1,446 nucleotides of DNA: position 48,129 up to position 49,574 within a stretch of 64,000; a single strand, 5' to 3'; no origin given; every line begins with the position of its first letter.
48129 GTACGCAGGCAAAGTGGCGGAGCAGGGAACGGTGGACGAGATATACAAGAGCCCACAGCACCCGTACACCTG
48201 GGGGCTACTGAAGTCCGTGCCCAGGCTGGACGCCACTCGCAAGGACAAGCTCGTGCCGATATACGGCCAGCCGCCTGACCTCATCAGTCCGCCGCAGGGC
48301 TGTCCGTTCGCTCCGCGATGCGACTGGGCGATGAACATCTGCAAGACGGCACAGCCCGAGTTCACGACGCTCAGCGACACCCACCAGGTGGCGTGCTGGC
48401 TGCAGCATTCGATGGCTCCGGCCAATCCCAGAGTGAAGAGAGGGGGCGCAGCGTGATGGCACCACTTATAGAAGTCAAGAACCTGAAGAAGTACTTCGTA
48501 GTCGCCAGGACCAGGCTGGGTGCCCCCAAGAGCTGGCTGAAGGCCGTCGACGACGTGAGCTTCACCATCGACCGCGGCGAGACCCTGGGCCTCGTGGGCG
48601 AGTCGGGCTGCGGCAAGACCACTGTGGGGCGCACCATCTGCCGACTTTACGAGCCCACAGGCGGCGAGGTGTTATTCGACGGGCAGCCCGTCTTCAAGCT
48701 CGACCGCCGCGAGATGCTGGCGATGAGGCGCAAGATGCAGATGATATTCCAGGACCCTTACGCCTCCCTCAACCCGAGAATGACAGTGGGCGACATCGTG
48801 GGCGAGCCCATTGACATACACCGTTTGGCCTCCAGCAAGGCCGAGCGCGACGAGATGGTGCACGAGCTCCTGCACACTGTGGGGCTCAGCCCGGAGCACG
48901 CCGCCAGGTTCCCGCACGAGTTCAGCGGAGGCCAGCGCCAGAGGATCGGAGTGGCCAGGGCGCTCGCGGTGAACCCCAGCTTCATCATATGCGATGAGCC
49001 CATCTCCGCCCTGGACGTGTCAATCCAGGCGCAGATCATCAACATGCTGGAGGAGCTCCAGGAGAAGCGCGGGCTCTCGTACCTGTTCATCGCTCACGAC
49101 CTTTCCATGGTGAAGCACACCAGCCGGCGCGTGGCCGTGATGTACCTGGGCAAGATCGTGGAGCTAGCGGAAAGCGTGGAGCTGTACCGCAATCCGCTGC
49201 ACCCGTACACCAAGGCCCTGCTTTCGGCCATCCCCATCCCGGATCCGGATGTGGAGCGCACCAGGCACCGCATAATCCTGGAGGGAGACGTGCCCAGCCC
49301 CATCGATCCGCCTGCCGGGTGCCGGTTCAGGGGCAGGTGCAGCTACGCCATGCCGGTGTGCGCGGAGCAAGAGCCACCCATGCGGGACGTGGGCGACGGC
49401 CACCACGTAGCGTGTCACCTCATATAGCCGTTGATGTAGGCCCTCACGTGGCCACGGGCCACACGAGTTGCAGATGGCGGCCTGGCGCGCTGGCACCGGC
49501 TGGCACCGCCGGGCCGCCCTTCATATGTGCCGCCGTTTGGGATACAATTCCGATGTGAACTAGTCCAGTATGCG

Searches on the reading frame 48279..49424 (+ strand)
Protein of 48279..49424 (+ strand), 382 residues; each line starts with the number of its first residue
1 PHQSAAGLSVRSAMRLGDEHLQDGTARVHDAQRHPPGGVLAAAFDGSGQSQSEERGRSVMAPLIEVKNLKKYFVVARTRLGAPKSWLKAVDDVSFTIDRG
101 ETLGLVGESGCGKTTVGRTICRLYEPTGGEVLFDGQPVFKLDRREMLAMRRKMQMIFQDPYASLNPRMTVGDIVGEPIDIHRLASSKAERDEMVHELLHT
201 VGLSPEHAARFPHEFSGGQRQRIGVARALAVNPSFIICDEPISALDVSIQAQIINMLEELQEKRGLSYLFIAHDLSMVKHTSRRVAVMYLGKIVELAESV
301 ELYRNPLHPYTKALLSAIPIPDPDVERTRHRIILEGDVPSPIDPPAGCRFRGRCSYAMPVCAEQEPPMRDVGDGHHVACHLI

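Call 42: search_protein_families(library=pfam, proteins=[window:48279-49424:+], max_evalue=0.00001)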
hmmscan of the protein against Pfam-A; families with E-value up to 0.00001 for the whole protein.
window:48279-49424:+ (382 aa): 2 families
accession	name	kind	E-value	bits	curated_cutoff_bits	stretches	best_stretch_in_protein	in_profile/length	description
PF00005.33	ABC_tran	-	1.3e-34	120.2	25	1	91-242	2-136/137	ABC transporter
PF08352.17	oligo_HPY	-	3.8e-18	66.1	27.1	1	294-361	1-65/65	Oligopeptide/dipeptide transporter, C-terminal region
